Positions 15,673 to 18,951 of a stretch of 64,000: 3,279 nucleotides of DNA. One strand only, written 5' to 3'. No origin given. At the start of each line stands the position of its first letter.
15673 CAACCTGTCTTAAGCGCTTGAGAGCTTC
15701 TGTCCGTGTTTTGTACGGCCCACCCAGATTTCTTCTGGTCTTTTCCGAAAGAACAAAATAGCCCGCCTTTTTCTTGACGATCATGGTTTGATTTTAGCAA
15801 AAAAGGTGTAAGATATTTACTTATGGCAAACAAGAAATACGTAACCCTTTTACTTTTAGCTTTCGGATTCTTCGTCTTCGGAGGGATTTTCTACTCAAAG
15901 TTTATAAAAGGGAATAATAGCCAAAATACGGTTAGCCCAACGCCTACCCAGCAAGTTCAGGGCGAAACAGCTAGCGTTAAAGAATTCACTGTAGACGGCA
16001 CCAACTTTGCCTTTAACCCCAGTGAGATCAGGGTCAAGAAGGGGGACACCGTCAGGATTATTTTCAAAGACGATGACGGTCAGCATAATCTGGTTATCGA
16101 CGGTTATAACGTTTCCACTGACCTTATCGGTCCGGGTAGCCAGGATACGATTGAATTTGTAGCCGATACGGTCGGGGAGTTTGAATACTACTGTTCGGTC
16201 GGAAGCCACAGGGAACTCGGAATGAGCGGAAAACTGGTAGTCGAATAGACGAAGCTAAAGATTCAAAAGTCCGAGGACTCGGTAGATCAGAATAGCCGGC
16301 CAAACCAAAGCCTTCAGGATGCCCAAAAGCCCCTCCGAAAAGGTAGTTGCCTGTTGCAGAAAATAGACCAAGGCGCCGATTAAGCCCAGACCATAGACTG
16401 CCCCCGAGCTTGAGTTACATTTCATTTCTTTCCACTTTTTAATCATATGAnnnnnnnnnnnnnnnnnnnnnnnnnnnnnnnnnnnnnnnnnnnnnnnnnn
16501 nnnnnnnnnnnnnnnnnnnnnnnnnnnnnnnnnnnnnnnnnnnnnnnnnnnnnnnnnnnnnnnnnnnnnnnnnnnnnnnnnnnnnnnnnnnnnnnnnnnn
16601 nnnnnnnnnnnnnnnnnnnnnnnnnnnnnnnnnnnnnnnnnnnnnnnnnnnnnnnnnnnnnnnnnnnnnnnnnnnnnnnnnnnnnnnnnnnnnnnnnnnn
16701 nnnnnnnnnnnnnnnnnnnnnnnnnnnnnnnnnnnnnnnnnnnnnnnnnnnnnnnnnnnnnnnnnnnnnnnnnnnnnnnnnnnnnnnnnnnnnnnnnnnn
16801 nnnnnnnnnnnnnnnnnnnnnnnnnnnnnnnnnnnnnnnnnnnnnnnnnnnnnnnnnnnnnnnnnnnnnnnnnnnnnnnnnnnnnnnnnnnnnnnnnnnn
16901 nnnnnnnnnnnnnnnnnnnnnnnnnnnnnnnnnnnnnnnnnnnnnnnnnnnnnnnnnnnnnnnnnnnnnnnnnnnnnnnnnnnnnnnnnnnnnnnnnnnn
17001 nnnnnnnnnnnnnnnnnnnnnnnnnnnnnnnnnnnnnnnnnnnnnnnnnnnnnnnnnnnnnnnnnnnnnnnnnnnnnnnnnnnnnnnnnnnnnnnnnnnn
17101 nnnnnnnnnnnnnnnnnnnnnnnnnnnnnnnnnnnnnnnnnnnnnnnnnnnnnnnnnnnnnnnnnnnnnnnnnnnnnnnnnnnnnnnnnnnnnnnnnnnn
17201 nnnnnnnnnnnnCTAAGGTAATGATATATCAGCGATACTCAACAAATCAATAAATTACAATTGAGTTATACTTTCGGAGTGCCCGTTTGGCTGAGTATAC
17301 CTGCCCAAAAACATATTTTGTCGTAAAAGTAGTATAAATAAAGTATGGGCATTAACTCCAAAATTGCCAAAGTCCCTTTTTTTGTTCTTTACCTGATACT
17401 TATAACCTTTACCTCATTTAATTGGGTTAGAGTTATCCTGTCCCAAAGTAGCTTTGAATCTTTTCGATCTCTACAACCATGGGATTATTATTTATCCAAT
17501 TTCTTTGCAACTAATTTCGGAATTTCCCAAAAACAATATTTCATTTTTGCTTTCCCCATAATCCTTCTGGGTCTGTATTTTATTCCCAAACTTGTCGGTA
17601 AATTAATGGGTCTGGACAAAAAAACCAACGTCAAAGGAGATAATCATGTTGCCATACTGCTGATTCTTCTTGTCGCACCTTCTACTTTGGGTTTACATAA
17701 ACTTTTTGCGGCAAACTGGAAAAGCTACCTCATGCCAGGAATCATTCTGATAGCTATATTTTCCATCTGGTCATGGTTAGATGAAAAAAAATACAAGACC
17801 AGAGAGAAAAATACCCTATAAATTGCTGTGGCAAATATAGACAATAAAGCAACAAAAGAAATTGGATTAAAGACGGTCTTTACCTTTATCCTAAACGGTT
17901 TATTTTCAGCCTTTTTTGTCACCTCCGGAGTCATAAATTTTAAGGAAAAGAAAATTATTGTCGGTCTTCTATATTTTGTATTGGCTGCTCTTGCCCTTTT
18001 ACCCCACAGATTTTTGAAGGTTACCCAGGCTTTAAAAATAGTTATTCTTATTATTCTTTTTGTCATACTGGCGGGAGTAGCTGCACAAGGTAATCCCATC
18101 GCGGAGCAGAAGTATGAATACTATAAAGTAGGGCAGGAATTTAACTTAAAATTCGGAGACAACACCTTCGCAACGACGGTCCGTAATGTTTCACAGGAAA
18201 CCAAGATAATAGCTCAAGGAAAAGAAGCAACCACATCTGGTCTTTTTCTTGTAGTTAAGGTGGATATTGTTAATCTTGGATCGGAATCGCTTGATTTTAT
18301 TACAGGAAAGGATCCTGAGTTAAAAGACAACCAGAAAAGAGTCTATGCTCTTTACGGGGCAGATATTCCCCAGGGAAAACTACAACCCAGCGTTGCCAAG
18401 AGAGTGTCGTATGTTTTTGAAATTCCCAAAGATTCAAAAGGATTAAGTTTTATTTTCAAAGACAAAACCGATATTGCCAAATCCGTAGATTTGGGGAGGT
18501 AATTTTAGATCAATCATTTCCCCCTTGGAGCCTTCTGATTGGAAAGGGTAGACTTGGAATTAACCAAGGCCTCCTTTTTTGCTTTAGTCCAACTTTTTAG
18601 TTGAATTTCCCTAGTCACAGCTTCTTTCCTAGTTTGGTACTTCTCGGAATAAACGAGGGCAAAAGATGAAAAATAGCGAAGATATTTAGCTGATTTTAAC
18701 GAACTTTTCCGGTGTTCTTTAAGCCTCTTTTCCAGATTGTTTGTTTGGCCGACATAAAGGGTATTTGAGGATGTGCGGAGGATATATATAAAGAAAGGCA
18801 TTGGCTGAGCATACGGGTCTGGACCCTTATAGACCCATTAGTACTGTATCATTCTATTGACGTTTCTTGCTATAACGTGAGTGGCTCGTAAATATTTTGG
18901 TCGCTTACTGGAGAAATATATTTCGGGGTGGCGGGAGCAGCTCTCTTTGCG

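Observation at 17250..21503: AT-rich ~4.2-kb island inserted at the 3' end of tRNA-Gln carrying GIY-YIG, ATP-grasp and TIR-like genes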

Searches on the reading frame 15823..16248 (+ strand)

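Call 4: search_protein_families(library=pfam, proteins=[window:15823-16248:+], max_evalue=0.1)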
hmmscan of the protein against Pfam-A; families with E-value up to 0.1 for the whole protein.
window:15823-16248:+ (141 aa): 7 families
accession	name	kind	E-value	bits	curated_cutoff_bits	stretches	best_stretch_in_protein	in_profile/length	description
PF00127.26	Copper-bind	-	1.1e-11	45.4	21.2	1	55-141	5-99/99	Copper binding proteins, plastocyanin/azurin family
PF13473.12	Cupredoxin_1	-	7.7e-10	39.2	27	1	48-140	16-104/104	Cupredoxin-like domain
PF07731.20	Cu-oxidase_2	-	2.4e-07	31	20.4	1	101-141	94-134/137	Multicopper oxidase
PF13567.11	DUF4131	-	0.0021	18.2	31.6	1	4-74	28-98/165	Domain of unknown function (DUF4131)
PF07732.21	Cu-oxidase_3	-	0.0027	18.2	21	0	88-141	60-115/119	Multicopper oxidase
PF07653.23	SH3_2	-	0.018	15.2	21.8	1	65-85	12-33/55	Variant SH3 domain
PF20944.2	StcE_b-sandwich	-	0.059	13.8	27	1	53-87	37-70/75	Metalloprotease StcE, beta-sandwich domain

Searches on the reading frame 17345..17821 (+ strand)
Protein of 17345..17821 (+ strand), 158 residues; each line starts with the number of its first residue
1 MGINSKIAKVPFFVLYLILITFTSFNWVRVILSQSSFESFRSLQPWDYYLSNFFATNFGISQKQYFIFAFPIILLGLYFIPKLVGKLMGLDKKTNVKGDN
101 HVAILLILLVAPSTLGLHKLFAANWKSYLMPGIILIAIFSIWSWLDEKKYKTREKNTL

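Call 4: search_protein_families(library=pfam, proteins=[window:17345-17821:+], max_evalue=0.1)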
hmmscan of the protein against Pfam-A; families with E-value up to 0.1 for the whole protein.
window:17345-17821:+ (158 aa): 0 families

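Call 5: search_protein_families(library=padloc, proteins=[window:17345-17821:+], max_evalue=0.1)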
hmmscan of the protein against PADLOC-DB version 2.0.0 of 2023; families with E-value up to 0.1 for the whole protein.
window:17345-17821:+ (158 aa): 0 families

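Call 6: search_protein_families(library=ncbifam, proteins=[window:17345-17821:+], max_evalue=0.1)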
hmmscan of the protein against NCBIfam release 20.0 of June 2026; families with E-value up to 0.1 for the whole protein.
window:17345-17821:+ (158 aa): 0 families

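Call 59: search_protein_families(library=phrogs, proteins=[window:17345-17821:+], max_evalue=0.01)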
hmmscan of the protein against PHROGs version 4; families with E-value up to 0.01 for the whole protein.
window:17345-17821:+ (158 aa): 0 families

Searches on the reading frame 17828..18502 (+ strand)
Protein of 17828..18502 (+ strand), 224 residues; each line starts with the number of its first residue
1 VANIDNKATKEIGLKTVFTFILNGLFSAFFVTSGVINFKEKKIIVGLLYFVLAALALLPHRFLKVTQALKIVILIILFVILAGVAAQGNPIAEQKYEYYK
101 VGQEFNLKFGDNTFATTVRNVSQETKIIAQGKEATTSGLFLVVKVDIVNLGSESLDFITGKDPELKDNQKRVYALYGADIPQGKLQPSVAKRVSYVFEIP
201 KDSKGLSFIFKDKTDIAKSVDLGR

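Call 4: search_protein_families(library=pfam, proteins=[window:17828-18502:+], max_evalue=0.1)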
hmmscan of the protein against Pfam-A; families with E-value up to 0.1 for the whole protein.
window:17828-18502:+ (224 aa): 2 families
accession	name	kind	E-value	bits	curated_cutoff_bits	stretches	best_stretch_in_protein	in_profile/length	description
PF11611.13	DUF4352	-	4.3e-08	33.9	25.9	1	110-214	8-116/122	Domain of unknown function (DUF4352)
PF13129.11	DUF3953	-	0.034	14.3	22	1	27-57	6-36/41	Protein of unknown function (DUF3953)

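Call 5: search_protein_families(library=padloc, proteins=[window:17828-18502:+], max_evalue=0.1)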
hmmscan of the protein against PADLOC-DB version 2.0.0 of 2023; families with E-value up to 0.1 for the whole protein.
window:17828-18502:+ (224 aa): 0 families

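Call 6: search_protein_families(library=ncbifam, proteins=[window:17828-18502:+], max_evalue=0.1)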
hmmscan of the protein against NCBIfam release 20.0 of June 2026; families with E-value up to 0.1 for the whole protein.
window:17828-18502:+ (224 aa): 0 families

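Call 59: search_protein_families(library=phrogs, proteins=[window:17828-18502:+], max_evalue=0.01)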
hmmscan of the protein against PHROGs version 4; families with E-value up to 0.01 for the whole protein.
window:17828-18502:+ (224 aa): 1 family
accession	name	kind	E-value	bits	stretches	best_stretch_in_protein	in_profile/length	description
phrog_806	-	unknown function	3.9e-11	44.3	1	71-214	8-173/187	-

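Call 67: find_homologous_proteins(query=window:17828-18502:+, max_evalue=0.001)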
Query window:17828-18502:+ (224 aa): 62 proteins with E <= 0.001 among 937 candidates.
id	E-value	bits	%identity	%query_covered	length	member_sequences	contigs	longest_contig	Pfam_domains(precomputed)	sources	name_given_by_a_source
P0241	1.2e-136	471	100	100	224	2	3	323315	PF11611.14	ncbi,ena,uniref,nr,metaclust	ncbi:hypothetical protein A2V61_03225 [Candidatus Woesebacteria bacterium RBG_19FT_COMBO_47_8]|unire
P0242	9.3e-111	386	80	99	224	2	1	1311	PF11611.14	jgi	jgi:hypothetical protein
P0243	5.4e-110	384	80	100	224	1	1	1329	PF11611.14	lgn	-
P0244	1.0e-107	376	78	100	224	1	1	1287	PF11611.14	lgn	-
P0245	2.9e-103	362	77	96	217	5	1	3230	PF11611.14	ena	-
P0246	4.9e-103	361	74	100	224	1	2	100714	PF11611.14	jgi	jgi:hypothetical protein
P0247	2.2e-100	352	72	100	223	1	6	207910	-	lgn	-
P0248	7.6e-100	351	72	100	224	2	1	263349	-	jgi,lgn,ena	jgi:hypothetical protein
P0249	4.0e-99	348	73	96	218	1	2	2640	PF11611.14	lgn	-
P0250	3.0e-98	345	74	100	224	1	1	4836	-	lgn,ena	-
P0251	2.1e-96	339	71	100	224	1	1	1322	-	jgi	jgi:hypothetical protein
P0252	5.9e-94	331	72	100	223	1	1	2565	-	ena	-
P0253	9.5e-94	331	72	100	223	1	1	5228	-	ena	-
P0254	2.5e-91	323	69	100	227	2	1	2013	-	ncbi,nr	ncbi:MAG: hypothetical protein Q8L01_00890 [Candidatus Woesebacteria bacterium]|nr:hypothetical prot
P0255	7.8e-89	315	68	100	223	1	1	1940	-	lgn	-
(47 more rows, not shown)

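Call 68: find_encoding_contigs(protein=P0246, flank=7000, max_places=2)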
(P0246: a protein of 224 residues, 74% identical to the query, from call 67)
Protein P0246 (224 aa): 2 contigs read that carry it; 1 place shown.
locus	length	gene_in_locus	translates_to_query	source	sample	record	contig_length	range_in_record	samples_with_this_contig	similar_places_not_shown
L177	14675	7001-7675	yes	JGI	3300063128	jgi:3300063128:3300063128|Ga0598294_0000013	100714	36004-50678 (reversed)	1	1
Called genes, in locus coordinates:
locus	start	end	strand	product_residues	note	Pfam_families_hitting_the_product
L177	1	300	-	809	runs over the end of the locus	PF02190:LON_substr_bdg, PF00004:AAA, PF07728:AAA_5, PF22667:Lon_lid, PF05362:Lon_C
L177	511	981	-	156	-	PF14378:PAP2_3 (faint), PF01569:PAP2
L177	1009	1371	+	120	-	PF01219:DAGK_prokar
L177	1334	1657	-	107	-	PF01796:OB_ChsH2_C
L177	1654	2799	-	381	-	PF00108:Thiolase_N, PF00109:ketoacyl-synt (faint), PF08545:ACP_syn_III (faint), PF22691:Thiolase_C_1, PF02803:Thiolase_C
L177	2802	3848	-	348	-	PF08540:HMG_CoA_synt_C (faint), PF08541:ACP_syn_III_C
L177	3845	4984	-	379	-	PF00368:HMG-CoA_red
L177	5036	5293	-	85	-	-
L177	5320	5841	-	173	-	PF12869:tRNA_anti-like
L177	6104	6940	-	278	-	PF18915:DUF5667 (weak)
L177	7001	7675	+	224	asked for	PF11611:DUF4352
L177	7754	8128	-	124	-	-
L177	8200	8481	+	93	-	-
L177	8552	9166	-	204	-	-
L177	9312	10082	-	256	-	PF06966:DUF1295, PF02544:Steroid_dh, PF04191:PEMT (weak)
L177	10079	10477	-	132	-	PF09945:DUF2177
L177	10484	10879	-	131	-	PF03073:TspO_MBR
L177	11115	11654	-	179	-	PF28549:NDPSase_N, PF00293:NUDIX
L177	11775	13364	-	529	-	PF00128:Alpha-amylase, PF23915:SusG_C (weak)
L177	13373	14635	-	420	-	PF13439:Glyco_transf_4, PF00534:Glycos_transf_1, PF13692:Glyco_trans_1_4, PF13524:Glyco_trans_1_2 (weak)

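Call 69: find_encoding_contigs(protein=P0248, flank=7000, max_places=2)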
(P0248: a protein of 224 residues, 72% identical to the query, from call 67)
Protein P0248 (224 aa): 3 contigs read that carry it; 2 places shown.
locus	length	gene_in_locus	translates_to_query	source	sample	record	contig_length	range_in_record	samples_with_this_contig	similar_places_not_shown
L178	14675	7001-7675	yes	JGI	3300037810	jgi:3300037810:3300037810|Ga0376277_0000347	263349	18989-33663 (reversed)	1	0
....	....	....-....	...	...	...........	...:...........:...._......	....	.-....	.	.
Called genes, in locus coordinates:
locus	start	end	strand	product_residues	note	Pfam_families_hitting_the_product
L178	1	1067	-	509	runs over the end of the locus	-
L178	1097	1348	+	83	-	PF14076:DUF4258 (weak)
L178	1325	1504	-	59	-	-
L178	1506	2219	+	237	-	PF09992:NAGPA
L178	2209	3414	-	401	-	PF00270:DEAD, PF04851:ResIII, PF13245:AAA_19 (faint), PF00271:Helicase_C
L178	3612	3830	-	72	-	PF18893:DUF5652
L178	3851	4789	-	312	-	PF01207:Dus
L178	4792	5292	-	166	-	-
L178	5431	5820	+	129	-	-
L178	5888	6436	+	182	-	PF04542:Sigma70_r2, PF04545:Sigma70_r4 (faint), PF08281:Sigma70_r4_2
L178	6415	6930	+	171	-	-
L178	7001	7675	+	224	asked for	-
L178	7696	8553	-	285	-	-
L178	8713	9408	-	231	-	PF07963:N_methyl (weak)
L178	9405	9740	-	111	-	PF01219:DAGK_prokar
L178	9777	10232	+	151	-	PF01569:PAP2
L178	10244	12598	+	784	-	PF02190:LON_substr_bdg, PF00004:AAA, PF07728:AAA_5, PF22667:Lon_lid, PF05362:Lon_C, PF13541:ChlI (weak)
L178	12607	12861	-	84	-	-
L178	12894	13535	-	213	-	-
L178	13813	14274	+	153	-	PF03449:GreA_GreB_N, PF01272:GreA_GreB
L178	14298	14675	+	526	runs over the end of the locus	PF01921:tRNA-synt_1f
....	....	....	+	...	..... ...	-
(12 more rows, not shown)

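Call 78: find_encoding_contigs(protein=P0241, flank=6000, max_places=4)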
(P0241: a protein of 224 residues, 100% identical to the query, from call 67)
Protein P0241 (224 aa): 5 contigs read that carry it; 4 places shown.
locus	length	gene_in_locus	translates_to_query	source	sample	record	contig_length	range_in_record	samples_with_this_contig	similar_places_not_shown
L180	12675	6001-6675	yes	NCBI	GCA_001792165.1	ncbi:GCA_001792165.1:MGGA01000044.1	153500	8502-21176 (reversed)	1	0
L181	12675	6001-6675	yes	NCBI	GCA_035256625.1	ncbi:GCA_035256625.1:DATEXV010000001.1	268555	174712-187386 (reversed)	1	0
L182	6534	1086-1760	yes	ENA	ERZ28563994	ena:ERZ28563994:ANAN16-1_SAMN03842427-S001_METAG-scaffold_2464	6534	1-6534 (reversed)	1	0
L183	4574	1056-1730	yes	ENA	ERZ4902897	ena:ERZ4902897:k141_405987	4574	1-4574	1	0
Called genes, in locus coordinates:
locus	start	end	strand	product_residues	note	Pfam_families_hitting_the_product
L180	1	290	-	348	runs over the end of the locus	-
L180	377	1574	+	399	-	PF00749:tRNA-synt_1c, PF19269:Anticodon_2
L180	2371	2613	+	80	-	-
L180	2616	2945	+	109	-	-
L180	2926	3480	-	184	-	PF00156:Pribosyltran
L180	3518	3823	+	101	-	PF14076:DUF4258 (weak)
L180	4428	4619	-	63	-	-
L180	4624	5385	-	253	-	PF18915:DUF5667 (weak)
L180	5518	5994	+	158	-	-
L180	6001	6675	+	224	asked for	PF11611:DUF4352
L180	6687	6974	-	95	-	PF01541:GIY-YIG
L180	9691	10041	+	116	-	PF11750:DUF3307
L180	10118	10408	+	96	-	-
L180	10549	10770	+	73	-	-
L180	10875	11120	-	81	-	-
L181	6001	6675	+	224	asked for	PF11611:DUF4352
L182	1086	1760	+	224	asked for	PF11611:DUF4352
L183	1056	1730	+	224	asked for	PF11611:DUF4352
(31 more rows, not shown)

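Call 93: search_protein_families(library=pfam, proteins=[L178:6415-6930:+], max_evalue=0.001)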
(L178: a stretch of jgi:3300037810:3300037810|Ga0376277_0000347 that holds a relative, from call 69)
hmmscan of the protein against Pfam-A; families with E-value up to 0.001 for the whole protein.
L178:6415-6930:+ (171 aa): 0 families

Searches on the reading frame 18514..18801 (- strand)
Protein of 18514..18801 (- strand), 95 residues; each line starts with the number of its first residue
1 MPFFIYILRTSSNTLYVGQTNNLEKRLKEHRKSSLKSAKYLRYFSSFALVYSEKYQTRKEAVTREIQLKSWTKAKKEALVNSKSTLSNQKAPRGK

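Call 4: search_protein_families(library=pfam, proteins=[window:18514-18801:-], max_evalue=0.1)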
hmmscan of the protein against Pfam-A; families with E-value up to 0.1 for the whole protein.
window:18514-18801:- (95 aa): 6 families
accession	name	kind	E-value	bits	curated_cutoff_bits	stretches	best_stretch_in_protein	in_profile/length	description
PF01541.30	GIY-YIG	-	1e-17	64.6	22.6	1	3-76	2-76/78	GIY-YIG catalytic domain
PF10544.15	T5orf172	-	0.00035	21.5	20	1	4-66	2-67/101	T5orf172 domain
PF20815.3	GIY_YIG_2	-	0.0011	19.3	22.4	1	9-69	28-89/153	GIY-YIG catalytic domain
PF13455.12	MUG113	-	0.019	16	22.3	1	17-47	3-33/73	Meiotically up-regulated gene 113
PF19835.5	SegE_GIY-YIG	-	0.021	15.5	25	1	4-80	19-96/123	Putative endonuclease segE, GIY-YIG domain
PF04052.18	TolB_N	-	0.028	15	22.4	1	46-88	46-86/106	TolB amino-terminal domain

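Call 5: search_protein_families(library=padloc, proteins=[window:18514-18801:-], max_evalue=0.1)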
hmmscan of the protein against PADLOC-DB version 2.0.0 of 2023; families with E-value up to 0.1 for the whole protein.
window:18514-18801:- (95 aa): 4 families
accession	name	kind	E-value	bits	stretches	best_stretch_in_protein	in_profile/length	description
PDLC04925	PDC-S14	-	0.00018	18.6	1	11-38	76-98/301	-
PDLC04923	PDC-S14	-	0.00024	18.3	1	11-59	85-126/320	-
PDLC04922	PDC-S14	-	0.0036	14.6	1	5-32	52-78/305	-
PDLC03975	UzuA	-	0.0052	14.5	1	13-31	168-186/277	-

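Call 6: search_protein_families(library=ncbifam, proteins=[window:18514-18801:-], max_evalue=0.1)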
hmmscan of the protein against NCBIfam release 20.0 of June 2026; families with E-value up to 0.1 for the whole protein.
window:18514-18801:- (95 aa): 3 families
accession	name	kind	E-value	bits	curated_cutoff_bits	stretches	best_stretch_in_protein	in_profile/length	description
TIGR01453.1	grpIintron_endo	subfamily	3.1e-06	27.4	56.05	1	4-39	3-39/215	group I intron endonuclease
NF011261.0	PRK14667.1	equivalog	0.00036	19.2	818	1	5-79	19-93/567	excinuclease ABC subunit C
NF005906.0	PRK07883.1-4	equivalog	0.057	11.7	495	1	6-47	219-262/563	DEDD exonuclease domain-containing protein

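Call 59: search_protein_families(library=phrogs, proteins=[window:18514-18801:-], max_evalue=0.01)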
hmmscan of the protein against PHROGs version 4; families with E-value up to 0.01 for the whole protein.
window:18514-18801:- (95 aa): 6 families
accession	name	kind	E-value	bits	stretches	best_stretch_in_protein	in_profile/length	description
phrog_16880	-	DNA, RNA and nucleotide metabolism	0.00053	21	1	2-93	6-91/162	endonuclease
phrog_1111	-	DNA, RNA and nucleotide metabolism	0.00062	20.6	1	4-36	37-69/139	endonuclease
phrog_3312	-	DNA, RNA and nucleotide metabolism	0.00069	20.7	1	10-66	14-63/175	endonuclease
phrog_7168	-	DNA, RNA and nucleotide metabolism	0.0014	19.2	1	10-37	10-37/284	homing endonuclease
phrog_35456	-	unknown function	0.0045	17.7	0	3-31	7-36/189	-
phrog_681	-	DNA, RNA and nucleotide metabolism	0.0081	15.8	1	4-70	441-502/576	endonuclease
